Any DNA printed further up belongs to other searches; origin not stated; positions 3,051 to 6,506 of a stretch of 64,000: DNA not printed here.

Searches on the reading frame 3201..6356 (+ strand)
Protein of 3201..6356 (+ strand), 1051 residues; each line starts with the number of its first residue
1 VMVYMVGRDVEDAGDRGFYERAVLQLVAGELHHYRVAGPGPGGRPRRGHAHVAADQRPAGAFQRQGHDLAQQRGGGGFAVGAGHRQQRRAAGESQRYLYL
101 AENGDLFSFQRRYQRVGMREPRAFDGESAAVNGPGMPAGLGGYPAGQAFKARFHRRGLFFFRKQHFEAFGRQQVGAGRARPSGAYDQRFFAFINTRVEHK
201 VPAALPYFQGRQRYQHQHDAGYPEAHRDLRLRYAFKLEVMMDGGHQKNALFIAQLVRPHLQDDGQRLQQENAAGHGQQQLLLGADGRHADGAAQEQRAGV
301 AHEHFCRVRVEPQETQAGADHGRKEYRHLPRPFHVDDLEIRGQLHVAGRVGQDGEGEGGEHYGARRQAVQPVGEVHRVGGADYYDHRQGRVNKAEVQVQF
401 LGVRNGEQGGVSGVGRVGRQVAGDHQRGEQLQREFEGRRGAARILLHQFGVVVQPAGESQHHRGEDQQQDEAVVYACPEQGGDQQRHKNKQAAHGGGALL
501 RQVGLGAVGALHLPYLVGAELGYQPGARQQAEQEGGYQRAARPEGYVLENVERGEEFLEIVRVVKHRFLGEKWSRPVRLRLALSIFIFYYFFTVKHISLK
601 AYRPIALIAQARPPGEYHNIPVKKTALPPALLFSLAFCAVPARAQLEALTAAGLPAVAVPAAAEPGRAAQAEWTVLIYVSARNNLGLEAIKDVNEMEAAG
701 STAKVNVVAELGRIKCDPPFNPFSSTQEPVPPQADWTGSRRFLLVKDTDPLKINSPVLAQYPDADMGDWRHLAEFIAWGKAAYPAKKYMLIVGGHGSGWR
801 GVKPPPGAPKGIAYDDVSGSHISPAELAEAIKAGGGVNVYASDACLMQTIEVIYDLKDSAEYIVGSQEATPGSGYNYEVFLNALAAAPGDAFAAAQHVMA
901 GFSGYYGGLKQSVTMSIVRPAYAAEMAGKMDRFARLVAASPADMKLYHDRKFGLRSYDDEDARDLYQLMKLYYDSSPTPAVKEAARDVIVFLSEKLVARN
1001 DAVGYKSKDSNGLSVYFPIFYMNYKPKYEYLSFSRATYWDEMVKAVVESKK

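Call 41: search_protein_families(library=pfam, proteins=[window:3201-6356:+], max_evalue=0.001)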
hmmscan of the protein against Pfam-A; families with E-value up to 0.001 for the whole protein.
window:3201-6356:+ (1051 aa): 1 family
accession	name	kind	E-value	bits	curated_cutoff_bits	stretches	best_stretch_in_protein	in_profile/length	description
PF03415.19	Peptidase_C11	-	6.2e-40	138.3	25.8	1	678-1044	2-357/359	Clostripain family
